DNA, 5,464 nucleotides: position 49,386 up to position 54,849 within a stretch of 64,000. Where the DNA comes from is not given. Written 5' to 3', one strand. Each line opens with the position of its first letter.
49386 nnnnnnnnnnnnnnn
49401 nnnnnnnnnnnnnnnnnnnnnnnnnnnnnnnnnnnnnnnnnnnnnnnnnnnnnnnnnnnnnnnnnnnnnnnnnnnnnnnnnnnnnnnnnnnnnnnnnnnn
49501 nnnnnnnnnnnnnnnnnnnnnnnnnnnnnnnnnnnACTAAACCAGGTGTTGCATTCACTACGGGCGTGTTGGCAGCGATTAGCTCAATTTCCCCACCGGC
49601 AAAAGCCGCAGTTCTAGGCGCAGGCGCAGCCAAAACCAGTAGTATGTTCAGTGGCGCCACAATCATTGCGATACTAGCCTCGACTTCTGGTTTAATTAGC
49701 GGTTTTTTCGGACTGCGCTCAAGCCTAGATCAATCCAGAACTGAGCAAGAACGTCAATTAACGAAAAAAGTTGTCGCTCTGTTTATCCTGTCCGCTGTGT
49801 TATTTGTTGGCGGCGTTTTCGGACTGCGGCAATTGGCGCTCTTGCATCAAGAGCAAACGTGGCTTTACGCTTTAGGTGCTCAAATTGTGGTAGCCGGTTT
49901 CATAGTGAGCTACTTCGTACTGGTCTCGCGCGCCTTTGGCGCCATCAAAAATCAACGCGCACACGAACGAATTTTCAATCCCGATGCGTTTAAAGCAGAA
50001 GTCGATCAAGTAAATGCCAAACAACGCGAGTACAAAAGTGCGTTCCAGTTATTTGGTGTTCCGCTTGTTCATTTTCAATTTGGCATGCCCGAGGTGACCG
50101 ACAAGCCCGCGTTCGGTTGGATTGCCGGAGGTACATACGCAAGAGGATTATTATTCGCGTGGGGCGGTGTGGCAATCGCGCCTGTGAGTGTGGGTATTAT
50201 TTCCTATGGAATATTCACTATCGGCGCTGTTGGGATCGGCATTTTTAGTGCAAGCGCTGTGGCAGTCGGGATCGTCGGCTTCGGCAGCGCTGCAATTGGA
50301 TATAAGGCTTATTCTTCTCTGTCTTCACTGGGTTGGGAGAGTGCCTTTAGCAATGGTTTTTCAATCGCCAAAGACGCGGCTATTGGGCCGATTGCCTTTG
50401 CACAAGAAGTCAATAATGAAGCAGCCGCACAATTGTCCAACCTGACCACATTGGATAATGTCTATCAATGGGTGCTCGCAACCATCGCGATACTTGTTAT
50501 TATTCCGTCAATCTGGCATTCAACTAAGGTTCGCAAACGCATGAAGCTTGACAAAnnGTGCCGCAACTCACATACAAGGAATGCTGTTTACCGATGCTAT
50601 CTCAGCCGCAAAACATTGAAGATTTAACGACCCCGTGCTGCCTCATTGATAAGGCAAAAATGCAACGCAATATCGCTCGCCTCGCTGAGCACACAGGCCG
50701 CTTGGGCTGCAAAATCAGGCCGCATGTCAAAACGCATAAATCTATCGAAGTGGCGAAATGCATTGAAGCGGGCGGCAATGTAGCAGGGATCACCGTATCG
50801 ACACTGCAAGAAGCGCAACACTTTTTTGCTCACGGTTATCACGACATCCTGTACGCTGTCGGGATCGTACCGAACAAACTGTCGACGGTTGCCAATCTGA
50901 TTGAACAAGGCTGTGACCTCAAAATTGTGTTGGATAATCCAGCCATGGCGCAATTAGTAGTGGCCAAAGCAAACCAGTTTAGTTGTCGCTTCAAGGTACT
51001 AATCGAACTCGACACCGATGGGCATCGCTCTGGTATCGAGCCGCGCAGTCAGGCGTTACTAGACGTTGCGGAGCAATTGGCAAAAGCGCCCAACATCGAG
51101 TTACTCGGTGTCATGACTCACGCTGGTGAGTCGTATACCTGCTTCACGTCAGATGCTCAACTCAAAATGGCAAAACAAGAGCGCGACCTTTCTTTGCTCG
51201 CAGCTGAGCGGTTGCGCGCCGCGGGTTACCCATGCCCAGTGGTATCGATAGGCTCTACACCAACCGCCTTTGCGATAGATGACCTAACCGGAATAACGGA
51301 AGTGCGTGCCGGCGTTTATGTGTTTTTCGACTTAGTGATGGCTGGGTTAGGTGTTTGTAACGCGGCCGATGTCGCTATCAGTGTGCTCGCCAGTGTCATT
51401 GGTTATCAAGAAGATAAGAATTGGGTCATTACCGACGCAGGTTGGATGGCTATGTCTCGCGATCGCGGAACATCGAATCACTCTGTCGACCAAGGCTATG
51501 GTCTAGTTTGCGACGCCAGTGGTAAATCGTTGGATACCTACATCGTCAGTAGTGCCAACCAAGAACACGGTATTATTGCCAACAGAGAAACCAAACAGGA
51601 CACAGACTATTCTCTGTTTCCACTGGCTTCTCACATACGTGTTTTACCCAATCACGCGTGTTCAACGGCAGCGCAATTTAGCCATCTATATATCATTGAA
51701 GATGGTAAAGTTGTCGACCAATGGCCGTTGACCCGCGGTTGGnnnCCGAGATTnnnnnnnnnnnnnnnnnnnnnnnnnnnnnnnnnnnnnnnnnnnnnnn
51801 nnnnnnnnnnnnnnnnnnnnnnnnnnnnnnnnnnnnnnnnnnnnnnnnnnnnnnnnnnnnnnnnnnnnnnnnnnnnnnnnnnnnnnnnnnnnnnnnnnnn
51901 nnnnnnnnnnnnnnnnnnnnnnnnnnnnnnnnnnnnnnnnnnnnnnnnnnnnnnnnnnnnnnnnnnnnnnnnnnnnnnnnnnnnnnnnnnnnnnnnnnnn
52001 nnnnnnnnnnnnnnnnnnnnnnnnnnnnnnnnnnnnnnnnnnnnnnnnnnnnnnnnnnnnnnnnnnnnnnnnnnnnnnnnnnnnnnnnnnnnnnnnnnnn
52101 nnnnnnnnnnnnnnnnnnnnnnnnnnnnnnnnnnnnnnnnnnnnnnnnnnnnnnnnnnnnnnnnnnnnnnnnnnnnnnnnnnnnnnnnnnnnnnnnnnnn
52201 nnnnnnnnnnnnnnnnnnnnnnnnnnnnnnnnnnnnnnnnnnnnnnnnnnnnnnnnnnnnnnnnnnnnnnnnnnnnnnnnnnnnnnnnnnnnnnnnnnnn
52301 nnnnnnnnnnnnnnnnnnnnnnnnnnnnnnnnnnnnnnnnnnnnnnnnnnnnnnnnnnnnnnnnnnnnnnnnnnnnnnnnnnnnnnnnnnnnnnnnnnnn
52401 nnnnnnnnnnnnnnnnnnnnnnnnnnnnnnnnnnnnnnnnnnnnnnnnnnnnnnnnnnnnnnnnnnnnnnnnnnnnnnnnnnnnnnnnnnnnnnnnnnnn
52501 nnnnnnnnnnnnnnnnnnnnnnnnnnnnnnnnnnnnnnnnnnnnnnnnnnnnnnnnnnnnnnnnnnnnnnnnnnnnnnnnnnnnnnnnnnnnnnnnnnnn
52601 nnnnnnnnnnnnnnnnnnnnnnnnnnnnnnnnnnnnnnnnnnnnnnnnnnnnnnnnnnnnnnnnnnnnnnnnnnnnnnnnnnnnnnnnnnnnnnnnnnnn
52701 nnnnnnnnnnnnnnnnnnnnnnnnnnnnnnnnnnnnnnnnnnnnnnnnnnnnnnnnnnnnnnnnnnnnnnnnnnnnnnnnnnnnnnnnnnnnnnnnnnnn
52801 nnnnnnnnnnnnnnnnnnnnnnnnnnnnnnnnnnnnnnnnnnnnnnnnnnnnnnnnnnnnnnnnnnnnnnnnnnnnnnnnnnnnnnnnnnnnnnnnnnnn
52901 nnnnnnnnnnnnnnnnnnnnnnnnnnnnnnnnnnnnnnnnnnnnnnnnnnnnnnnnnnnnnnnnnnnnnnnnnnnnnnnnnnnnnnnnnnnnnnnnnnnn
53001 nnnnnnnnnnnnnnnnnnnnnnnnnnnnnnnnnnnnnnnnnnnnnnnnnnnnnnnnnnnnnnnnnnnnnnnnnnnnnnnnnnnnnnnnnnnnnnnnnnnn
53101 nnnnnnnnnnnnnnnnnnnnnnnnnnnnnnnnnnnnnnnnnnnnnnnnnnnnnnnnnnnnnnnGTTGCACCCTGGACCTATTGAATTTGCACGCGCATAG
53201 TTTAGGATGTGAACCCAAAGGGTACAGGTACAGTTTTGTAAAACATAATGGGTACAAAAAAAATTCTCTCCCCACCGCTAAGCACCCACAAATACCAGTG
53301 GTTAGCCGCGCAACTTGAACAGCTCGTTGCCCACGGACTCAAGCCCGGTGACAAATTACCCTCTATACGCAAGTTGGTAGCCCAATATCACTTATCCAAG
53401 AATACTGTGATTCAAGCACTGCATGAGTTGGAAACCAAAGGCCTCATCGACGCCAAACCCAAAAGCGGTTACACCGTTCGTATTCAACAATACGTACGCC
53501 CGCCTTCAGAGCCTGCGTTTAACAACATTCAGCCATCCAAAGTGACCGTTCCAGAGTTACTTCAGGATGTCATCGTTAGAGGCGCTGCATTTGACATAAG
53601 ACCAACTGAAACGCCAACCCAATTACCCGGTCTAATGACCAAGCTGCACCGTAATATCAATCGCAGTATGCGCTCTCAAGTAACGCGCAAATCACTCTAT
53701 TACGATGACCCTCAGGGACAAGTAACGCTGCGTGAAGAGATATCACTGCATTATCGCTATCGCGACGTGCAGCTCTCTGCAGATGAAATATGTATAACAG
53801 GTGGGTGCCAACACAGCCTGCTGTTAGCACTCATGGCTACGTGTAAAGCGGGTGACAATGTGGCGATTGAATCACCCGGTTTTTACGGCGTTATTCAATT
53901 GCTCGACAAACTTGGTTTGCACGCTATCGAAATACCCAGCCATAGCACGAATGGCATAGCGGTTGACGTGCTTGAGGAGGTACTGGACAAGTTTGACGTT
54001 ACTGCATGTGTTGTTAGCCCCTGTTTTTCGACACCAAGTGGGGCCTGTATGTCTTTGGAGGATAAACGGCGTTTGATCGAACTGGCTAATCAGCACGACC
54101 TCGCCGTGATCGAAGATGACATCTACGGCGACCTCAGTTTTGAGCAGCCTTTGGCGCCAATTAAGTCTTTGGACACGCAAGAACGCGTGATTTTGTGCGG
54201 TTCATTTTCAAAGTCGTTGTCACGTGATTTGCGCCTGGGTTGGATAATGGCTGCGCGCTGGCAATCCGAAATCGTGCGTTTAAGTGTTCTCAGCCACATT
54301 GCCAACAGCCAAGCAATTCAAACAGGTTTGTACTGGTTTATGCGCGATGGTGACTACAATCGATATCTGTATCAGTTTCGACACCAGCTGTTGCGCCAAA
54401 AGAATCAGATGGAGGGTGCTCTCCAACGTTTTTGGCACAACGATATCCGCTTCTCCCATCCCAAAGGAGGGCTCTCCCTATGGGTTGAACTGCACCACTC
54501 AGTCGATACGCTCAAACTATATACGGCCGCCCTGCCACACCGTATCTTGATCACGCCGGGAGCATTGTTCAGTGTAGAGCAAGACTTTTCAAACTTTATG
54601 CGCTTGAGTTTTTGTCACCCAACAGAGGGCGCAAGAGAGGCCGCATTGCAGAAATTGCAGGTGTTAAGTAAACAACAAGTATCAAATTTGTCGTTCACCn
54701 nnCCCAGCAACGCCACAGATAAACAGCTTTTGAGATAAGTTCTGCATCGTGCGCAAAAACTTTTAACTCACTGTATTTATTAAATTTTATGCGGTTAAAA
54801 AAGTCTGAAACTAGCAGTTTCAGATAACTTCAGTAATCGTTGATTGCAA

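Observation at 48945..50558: ECF sigma factor covalently fused to a multi-pass Gly-rich membrane domain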

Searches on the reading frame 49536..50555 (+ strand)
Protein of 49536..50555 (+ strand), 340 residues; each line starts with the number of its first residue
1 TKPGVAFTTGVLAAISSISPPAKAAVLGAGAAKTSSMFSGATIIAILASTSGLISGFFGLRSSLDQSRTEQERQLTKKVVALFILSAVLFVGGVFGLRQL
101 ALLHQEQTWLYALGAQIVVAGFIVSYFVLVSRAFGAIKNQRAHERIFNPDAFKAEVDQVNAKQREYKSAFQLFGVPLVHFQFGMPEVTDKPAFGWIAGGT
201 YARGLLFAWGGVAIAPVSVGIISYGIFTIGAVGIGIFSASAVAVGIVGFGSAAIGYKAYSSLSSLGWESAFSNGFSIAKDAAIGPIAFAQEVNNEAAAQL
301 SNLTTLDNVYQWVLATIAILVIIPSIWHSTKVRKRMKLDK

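Call 26: search_protein_representatives(protein=window:49536-50555:+)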
Query: 340 residues. Proteins with E-value up to 0.001 (for the whole library): 756; up to 1e-10: 248; up to 1e-30: 19. The best 150 are listed.
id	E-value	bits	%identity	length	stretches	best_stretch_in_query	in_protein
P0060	1.9e-119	415.5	57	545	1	1-337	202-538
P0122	1.5e-100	353.4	50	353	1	2-337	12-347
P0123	3.3e-91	322.7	61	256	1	94-336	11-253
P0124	6.2e-91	321.8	52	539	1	2-336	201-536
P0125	1.6e-79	284.3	44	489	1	1-337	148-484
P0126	1.7e-69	251.4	69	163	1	175-337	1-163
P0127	1.4e-59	218.8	35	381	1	2-336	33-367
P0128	1.2e-57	212.5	40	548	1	2-336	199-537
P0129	1.6e-49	185.8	39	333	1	14-337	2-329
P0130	7.4e-48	180.3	48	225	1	13-206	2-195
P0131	4.5e-46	174.4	51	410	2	243-337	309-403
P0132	8.8e-44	166.9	40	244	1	113-336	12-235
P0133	1.6e-38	149.6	45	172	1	172-336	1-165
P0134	2.5e-37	145.7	34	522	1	2-335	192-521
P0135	8.1e-35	137.4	33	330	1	18-335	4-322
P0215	8.3e-20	88.1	39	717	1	132-324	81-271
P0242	4.8e-18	82.3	33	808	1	1-300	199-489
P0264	2.5e-16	76.7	31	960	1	2-321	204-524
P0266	3.4e-16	76.3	42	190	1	163-301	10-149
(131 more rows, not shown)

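Call 28: search_protein_families(library=pfam, proteins=[window:49536-50555:+, P0215, P0264, P0242], max_evalue=1)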
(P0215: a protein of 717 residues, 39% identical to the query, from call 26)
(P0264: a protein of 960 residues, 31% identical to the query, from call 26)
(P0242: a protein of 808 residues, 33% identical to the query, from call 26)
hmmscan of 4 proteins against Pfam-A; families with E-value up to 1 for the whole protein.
window:49536-50555:+ (340 aa): 0 families

P0215 (717 aa): 1 family
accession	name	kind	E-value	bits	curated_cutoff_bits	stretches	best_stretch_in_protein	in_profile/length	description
PF01757.29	Acyl_transf_3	-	2.4e-29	102.9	31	1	333-702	3-323/326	Acyltransferase domain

P0264 (960 aa): 8 families
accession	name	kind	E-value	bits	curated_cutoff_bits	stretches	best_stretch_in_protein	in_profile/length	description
PF01757.29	Acyl_transf_3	-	3.2e-24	86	31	1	572-941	2-324/326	Acyltransferase domain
PF04542.20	Sigma70_r2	-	3.9e-14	52.6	24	1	37-105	1-71/71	Sigma-70 region 2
PF08281.18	Sigma70_r4_2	-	1.1e-13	51.1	25.7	1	137-188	3-54/54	Sigma-70, region 4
PF04545.22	Sigma70_r4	-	7.2e-11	41.9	24.1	1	141-189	1-49/50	Sigma-70, region 4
PF07638.17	Sigma70_ECF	-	0.00093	19.6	21.1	1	26-193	11-184/185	ECF sigma factor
PF04297.20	UPF0122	-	0.041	14.6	22.7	1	151-189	24-62/101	Putative helix-turn-helix protein, YlxM / p13 like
PF00126.33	HTH_1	-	0.098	13.1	26.6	1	159-189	12-42/60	Bacterial regulatory helix-turn-helix protein, lysR family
PF24609.1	IQ_SCN5A_C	-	0.26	11.3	27.7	1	278-288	13-23/35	SCN5A-like, C-terminal IQ motif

P0242 (808 aa): 9 families
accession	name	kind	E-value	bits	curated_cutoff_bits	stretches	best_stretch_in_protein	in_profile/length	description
PF04542.20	Sigma70_r2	-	1.3e-16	60.6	24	1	33-99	2-70/71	Sigma-70 region 2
PF08281.18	Sigma70_r4_2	-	1.7e-05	24.8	25.7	1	134-184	4-54/54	Sigma-70, region 4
PF14559.12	TPR_19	-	3.4e-05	24.5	25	1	649-684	2-37/68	Tetratricopeptide repeat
PF07719.23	TPR_2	-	0.012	16.1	27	0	761-792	1-32/34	Tetratricopeptide repeat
PF12645.13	HTH_16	-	0.015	15.8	22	1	17-59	3-51/65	Helix-turn-helix domain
PF13431.12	TPR_17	-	0.03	15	24.4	0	758-778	10-30/34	Tetratricopeptide repeat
PF04545.22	Sigma70_r4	-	0.055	13.4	24.1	1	142-184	6-48/50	Sigma-70, region 4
PF13432.12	TPR_16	-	0.19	12.7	32.7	0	743-793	19-63/65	Tetratricopeptide repeat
PF13428.12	TPR_14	-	0.21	12.8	23.5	0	762-801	2-41/44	Tetratricopeptide repeat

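Call 54: search_solved_structures(query=A3, max_evalue=10, show_alignments=2)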
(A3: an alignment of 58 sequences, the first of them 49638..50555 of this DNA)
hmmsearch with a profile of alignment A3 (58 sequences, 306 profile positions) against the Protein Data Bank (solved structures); distinct sequences matched with E-value up to 10: 2.
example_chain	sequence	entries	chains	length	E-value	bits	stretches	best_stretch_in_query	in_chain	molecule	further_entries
9dxp_A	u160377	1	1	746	0.7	12.4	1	177-247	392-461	Solute carrier organic anion transporter family member 1C1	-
9dxo_A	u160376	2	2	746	0.7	12.4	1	177-247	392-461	Solute carrier organic anion transporter family member 1C1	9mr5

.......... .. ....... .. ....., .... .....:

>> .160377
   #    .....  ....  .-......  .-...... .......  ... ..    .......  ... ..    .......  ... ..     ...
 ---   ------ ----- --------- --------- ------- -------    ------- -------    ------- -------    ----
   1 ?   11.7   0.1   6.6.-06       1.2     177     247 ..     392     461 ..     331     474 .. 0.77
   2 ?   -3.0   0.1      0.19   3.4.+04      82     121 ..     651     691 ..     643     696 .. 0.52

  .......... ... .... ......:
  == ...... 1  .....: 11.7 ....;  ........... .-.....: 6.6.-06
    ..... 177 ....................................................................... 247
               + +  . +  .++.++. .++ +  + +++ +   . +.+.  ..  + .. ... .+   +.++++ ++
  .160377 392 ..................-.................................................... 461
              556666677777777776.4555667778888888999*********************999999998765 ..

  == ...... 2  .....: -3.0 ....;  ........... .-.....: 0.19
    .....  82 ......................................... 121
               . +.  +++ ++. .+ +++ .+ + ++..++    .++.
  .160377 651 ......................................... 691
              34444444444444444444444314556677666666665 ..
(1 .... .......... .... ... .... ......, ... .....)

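Call 56: find_encoding_contigs(protein=P0266, flank=5000, max_places=3)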
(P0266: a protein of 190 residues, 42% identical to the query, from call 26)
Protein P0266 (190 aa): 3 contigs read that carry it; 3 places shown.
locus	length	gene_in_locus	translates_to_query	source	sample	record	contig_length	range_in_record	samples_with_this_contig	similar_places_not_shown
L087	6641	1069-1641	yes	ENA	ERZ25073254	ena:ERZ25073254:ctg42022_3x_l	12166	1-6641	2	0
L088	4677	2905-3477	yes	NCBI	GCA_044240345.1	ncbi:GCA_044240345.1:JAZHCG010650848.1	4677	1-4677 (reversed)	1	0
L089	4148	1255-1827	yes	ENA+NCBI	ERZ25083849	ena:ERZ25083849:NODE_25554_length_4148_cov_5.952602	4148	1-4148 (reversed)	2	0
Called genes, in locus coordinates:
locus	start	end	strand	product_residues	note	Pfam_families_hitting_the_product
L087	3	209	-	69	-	?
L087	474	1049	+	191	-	PF12867:DinB_2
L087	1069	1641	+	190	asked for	-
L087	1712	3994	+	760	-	-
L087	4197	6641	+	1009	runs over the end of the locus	PF07719:TPR_2 (faint), PF00069:Pkinase, PF06293:Kdo (weak), PF07714:PK_Tyr_Ser-Thr, PF03109:ABC1, PF13424:TPR_12, PF13424:TPR_12, PF13374:TPR_10, +8 more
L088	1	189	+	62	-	?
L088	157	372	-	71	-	-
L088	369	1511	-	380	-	PF13011:LZ_Tnp_IS481 (weak), PF13384:HTH_23 (weak), PF13518:HTH_28, PF13551:HTH_29, PF13565:HTH_32, PF00665:rve, PF13683:rve_3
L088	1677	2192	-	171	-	-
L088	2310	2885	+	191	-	PF12867:DinB_2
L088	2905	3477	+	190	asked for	-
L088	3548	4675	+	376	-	?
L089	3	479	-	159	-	?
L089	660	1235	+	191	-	PF12867:DinB_2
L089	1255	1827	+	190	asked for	-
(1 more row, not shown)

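Call 57: find_encoding_contigs(protein=P0264, flank=5000, max_places=3)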
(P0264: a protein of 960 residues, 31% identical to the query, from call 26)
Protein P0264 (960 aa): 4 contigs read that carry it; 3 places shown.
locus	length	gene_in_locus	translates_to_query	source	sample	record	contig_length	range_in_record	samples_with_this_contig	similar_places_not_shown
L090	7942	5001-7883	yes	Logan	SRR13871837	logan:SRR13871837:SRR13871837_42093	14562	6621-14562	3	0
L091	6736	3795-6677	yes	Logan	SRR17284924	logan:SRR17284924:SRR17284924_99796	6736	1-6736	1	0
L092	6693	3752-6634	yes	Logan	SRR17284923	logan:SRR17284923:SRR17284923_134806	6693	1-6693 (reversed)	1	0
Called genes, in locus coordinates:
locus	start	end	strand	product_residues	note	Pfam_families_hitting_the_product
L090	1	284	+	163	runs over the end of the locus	PF08327:AHSA1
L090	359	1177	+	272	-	PF02517:Rce1-like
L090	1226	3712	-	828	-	PF07715:Plug, PF00593:TonB_dep_Rec_b-barrel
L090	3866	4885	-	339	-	PF05572:Peptidase_M43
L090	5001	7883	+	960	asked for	PF04542:Sigma70_r2, PF04545:Sigma70_r4, PF08281:Sigma70_r4_2, PF01757:Acyl_transf_3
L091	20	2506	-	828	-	PF07715:Plug, PF00593:TonB_dep_Rec_b-barrel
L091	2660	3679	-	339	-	PF05572:Peptidase_M43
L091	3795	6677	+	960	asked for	PF04542:Sigma70_r2, PF04545:Sigma70_r4, PF08281:Sigma70_r4_2, PF01757:Acyl_transf_3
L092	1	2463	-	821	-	?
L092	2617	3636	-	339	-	PF05572:Peptidase_M43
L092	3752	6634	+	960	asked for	PF04542:Sigma70_r2, PF04545:Sigma70_r4, PF08281:Sigma70_r4_2, PF01757:Acyl_transf_3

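Call 61: predict_structure(alignment_id=A3)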
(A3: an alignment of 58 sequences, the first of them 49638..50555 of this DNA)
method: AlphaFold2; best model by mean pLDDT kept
length: 306 residues; sequences in the alignment: 58
mean_pLDDT: 92.4   pTM: 0.86
mean pLDDT of the five models: 92.4, 91.4, 91.3, 79.3, 71.1
residues with pLDDT >= 90: 252; 70-90: 49; 50-70: 4; < 50: 1
segments of 3 or more residues with pLDDT < 50: none
pLDDT, mean of each block of 10 residues (from residue 1): 68 88 94 95 95 95 96 95 97 95 95 93 88 95 95 93 96 96 96 95 94 91 91 94 96 95 87 85 93 95 79
secondary structure, 60 per line:
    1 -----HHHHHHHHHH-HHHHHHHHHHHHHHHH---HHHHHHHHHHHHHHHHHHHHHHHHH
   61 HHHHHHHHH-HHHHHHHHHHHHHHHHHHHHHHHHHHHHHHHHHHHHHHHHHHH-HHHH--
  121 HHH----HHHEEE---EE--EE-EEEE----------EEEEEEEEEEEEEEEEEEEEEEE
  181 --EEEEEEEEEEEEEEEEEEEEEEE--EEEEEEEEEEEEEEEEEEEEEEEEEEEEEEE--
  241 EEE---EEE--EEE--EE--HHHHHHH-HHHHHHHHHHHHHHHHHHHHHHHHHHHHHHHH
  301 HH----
elements in order: H6-15 H17-32 H36-69 H71-113 H115-118 E131-133 E144-147 E158-180 E183-205 E208-238 E241-243 E247-249 E252-254 H261-267 H269-302

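Call 63: fold_search(model_id=the predicted structure, library=pdb)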
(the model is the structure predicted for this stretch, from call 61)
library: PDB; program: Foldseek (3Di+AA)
matches with E <= 10: 48; with E <= 0.001: 0
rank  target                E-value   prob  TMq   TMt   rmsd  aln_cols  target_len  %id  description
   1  3dj4                  1.1e-01  0.12  0.13  0.10  12.4       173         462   12  Crystal Structure of GlmU from Mycobacterium tuberculosis in complex with URIDINE-DIPHOSPHATE-N-ACETYLGLUCOSAMINE. (released 2009-05-19)
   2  9f5x_u                4.3e-01  0.11  0.20  0.24  12.5       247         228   14  Structure of the Chlamydomonas reinhardtii respiratory supercomplex I1 III2 IV2 (released 2025-03-12)
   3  6x89_G1               4.8e-01  0.04  0.14  0.16  15.7       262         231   12  Vigna radiata mitochondrial complex I* (released 2020-09-02)
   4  6sc4_B                5.6e-01  0.03  0.11  0.15  12.9       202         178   11  Gamma-Carbonic Anhydrase from the Haloarchaeon Halobacterium sp. (released 2020-04-22)
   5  3fww                  8.2e-01  0.03  0.12  0.10  10.3       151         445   10  The crystal structure of the bifunctional N-acetylglucosamine-1-phosphate uridyltransferase/glucosamine-1-phosphate acet (released 2009-03-24)
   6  9dr4                  8.7e-01  0.04  0.13  0.10  11.2       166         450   13  Crystal structure of bifunctional GlmU from Staphylococcus aureus NCTC 8325 complexed with UTP, CoA and Glc 1-P (released 2025-05-14)
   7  1qq0                  9.7e-01  0.08  0.15  0.20  10.8       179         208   15  COBALT SUBSTITUTED CARBONIC ANHYDRASE FROM METHANOSARCINA THERMOPHILA (released 1999-06-24)
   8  3st8                  1.1e+00  0.03  0.12  0.09  13.6       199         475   10  Crystal structure of GlmU from Mycobacterium tuberculosis in complex with COENZYME A, GLUCOSAMINE 1-PHOSPHATE and URIDIN (released 2012-08-08)
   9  1fio                  1.2e+00  0.16  0.17  0.25  12.3       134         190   17  CRYSTAL STRUCTURE OF YEAST T-SNARE PROTEIN SSO1 (released 2000-10-11)
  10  3d98                  1.2e+00  0.03  0.11  0.10   9.7       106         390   13  Crystal structure of GlmU from Mycobacterium tuberculosis, ligand-free form (released 2009-03-10)
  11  1qre                  1.3e+00  0.06  0.15  0.19  10.7       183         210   14  A CLOSER LOOK AT THE ACTIVE SITE OF GAMMA-CARBONIC ANHYDRASES: HIGH RESOLUTION CRYSTALLOGRAPHIC STUDIES OF THE CARBONIC  (released 1999-06-25)
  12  1qrl                  1.3e+00  0.05  0.15  0.19  11.0       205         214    9  A CLOSER LOOK AT THE ACTIVE SITE OF GAMMA-CARBONIC ANHYDRASES: HIGH RESOLUTION CRYSTALLOGRAPHIC STUDIES OF THE CARBONIC  (released 1999-06-25)
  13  6sc4_A                1.3e+00  0.02  0.11  0.15  13.7       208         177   10  Gamma-Carbonic Anhydrase from the Haloarchaeon Halobacterium sp. (released 2020-04-22)
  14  3otz                  1.4e+00  0.06  0.16  0.20  10.4       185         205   12  Crystal structure of gamma-carbonic anhydrase W19A mutant from Metanosarcina thermophila (released 2011-10-26)
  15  4k6r                  1.4e+00  0.06  0.15  0.11  12.6       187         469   13  Crystal structure of GlmU in complex with ATP (released 2014-04-16)
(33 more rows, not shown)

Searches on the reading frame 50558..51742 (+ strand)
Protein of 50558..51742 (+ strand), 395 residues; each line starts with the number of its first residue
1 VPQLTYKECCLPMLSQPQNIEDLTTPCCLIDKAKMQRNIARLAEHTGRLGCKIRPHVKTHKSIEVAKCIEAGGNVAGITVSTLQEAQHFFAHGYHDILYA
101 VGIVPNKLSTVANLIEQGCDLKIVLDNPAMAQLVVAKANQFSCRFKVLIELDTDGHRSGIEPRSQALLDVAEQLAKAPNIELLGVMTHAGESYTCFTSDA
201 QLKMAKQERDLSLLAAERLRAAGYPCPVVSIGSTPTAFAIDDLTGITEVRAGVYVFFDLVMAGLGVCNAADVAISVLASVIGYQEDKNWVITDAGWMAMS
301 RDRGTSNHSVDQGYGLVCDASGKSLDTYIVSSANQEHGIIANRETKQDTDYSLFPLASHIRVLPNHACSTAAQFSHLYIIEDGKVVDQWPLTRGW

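Call 4: search_protein_families(library=pfam, proteins=[window:50558-51742:+], max_evalue=0.01)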
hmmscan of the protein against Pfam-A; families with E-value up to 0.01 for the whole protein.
window:50558-51742:+ (395 aa): 2 families
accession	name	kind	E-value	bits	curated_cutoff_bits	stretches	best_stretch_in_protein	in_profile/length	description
PF01168.26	Ala_racemase_N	-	2.3e-32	112.9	24.1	1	30-258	1-218/220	Alanine racemase, N-terminal domain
PF14031.13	D-ser_dehydrat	-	9.1e-20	71.5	22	1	273-380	1-97/97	Putative serine dehydratase domain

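Call 5: search_protein_families(library=ncbifam, proteins=[window:50558-51742:+], max_evalue=0.01)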
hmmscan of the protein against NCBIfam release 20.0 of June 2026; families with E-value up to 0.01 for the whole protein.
window:50558-51742:+ (395 aa): 6 families
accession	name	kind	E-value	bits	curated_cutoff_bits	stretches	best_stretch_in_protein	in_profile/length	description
NF045642.2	HdxyAspAldBhcC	equivalog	6e-34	117.8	690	1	19-392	23-381/387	3-hydroxy-D-aspartate aldolase BhcC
TIGR00492.1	alr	equivalog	1.4e-06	27.5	168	1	30-208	7-182/369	alanine racemase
NF040742.1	racem_Orr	exception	0.0017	17.4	480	1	26-196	2-161/351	ornithine racemase Orr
NF009879.0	PRK13340.1-4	subfamily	0.0041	16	434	1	74-190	92-205/406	alanine racemase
NF008897.0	PRK11930.1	equivalog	0.0055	14.7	804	1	62-189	499-619/822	bifunctional UDP-N-acetylmuramoyl-tripeptide:D-alanyl-D-alanine ligase/alanine racemase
NF000791.0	PRK00053.2-2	equivalog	0.0086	15.3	218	0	139-192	100-150/340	alanine racemase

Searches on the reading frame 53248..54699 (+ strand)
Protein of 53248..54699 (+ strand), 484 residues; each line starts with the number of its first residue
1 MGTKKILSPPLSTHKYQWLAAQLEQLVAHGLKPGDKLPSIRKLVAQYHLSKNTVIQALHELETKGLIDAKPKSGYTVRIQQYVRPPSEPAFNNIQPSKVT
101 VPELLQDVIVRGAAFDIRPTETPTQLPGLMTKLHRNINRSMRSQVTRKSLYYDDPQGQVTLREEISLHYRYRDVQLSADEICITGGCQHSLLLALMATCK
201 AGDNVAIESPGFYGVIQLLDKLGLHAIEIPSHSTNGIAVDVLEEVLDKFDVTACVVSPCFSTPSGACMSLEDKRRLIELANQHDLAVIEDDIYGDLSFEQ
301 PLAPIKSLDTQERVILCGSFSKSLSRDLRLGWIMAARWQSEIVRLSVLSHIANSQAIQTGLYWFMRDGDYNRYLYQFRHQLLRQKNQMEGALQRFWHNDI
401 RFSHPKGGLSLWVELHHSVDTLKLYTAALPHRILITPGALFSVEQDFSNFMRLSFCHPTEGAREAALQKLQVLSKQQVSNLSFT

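Call 22: search_protein_families(library=pfam, proteins=[window:53248-54699:+], max_evalue=0.001)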
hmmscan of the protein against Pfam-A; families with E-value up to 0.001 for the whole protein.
window:53248-54699:+ (484 aa): 5 families
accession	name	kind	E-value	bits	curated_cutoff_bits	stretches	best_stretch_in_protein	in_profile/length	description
PF00155.27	Aminotran_1_2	-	5.3e-31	108.5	19.7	1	144-468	30-359/361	Aminotransferase class I and II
PF00392.27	GntR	-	2.4e-13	50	27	1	16-77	2-64/64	Bacterial regulatory proteins, gntR family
PF12897.13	Asp_aminotransf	-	0.00013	21.4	27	1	206-293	128-216/421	Aspartate amino-transferase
PF13730.12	HTH_36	-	0.00022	21.4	25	1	36-67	24-55/55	Helix-turn-helix domain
PF14502.12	HTH_41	-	0.00067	19.5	25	0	32-67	1-36/48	Helix-turn-helix domain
